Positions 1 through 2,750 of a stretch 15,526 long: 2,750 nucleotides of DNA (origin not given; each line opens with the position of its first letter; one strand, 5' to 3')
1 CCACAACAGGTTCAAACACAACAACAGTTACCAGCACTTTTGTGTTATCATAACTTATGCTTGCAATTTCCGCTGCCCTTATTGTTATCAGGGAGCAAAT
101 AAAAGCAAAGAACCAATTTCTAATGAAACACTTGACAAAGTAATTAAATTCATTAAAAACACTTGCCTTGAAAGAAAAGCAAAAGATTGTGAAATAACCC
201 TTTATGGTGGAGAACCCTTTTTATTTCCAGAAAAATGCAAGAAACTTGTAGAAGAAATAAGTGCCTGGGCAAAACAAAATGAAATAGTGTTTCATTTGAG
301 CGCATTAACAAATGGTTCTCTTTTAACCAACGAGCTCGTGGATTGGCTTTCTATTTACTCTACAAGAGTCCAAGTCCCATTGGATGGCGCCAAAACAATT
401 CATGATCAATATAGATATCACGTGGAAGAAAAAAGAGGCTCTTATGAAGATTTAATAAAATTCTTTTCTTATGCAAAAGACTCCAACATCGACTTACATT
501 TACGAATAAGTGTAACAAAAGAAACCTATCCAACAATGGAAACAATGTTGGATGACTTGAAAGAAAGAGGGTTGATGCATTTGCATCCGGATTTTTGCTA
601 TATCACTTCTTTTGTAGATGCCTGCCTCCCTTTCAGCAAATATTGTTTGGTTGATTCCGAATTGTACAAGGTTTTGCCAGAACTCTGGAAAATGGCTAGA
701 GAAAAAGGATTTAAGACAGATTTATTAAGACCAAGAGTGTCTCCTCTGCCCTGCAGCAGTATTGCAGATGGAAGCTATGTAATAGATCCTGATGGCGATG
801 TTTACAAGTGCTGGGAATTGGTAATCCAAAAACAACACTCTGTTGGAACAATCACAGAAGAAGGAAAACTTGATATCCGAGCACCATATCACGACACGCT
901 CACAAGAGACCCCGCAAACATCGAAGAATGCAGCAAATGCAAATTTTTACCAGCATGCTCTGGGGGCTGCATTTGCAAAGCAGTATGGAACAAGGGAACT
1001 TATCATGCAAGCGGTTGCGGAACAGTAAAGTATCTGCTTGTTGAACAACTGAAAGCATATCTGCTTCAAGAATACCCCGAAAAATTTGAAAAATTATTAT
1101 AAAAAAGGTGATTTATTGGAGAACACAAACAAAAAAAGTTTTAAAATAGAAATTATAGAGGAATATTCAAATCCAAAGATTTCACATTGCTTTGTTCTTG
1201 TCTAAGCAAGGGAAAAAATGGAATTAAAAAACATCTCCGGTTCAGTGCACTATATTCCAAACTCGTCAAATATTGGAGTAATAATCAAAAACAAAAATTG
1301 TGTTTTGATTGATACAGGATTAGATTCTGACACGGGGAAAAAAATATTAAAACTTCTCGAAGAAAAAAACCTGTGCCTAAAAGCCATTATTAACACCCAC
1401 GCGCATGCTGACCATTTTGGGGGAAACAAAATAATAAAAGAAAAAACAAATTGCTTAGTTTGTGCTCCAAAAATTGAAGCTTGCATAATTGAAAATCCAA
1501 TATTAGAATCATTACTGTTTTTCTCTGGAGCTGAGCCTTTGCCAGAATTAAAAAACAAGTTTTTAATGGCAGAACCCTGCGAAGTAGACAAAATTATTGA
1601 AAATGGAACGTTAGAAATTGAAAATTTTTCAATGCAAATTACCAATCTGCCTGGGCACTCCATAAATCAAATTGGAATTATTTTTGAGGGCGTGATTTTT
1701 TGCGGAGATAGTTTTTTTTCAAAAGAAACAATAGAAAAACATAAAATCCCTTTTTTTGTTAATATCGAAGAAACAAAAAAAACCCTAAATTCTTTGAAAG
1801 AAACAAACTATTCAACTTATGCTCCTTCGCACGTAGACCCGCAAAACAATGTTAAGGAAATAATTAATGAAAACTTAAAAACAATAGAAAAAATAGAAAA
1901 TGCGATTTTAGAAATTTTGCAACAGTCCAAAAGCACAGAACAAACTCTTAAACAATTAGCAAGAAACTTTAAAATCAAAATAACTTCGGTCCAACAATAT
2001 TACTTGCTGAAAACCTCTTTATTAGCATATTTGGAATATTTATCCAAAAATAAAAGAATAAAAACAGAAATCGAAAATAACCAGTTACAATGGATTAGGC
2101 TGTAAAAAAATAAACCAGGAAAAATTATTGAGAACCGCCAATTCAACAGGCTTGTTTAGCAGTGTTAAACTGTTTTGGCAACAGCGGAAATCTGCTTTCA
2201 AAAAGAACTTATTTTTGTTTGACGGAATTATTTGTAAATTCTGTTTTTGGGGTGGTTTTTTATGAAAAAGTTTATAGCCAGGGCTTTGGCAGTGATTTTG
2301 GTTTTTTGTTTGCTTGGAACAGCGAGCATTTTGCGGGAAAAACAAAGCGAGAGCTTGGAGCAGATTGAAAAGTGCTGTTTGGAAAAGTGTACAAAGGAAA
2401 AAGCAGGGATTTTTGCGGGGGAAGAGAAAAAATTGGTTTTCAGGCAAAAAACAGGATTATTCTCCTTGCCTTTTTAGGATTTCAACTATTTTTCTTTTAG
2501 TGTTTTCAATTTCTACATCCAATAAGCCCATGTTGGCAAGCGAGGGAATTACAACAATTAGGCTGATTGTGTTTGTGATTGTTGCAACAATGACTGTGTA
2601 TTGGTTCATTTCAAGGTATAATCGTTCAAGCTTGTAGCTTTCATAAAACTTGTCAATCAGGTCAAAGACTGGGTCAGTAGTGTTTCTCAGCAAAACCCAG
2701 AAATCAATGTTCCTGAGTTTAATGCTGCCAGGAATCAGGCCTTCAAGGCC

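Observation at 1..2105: Radical SAM/SPASM enzyme, unannotated 29-codon ORF and MBL-fold hydrolase: candidate archaeal RiPP-like cassette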

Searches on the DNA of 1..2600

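Call 79: search_rna_families(source=window, start=1, end=2600, threshold=evalue, max_evalue=1)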
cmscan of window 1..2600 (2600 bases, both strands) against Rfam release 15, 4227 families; matches with E-value up to 1: 0.
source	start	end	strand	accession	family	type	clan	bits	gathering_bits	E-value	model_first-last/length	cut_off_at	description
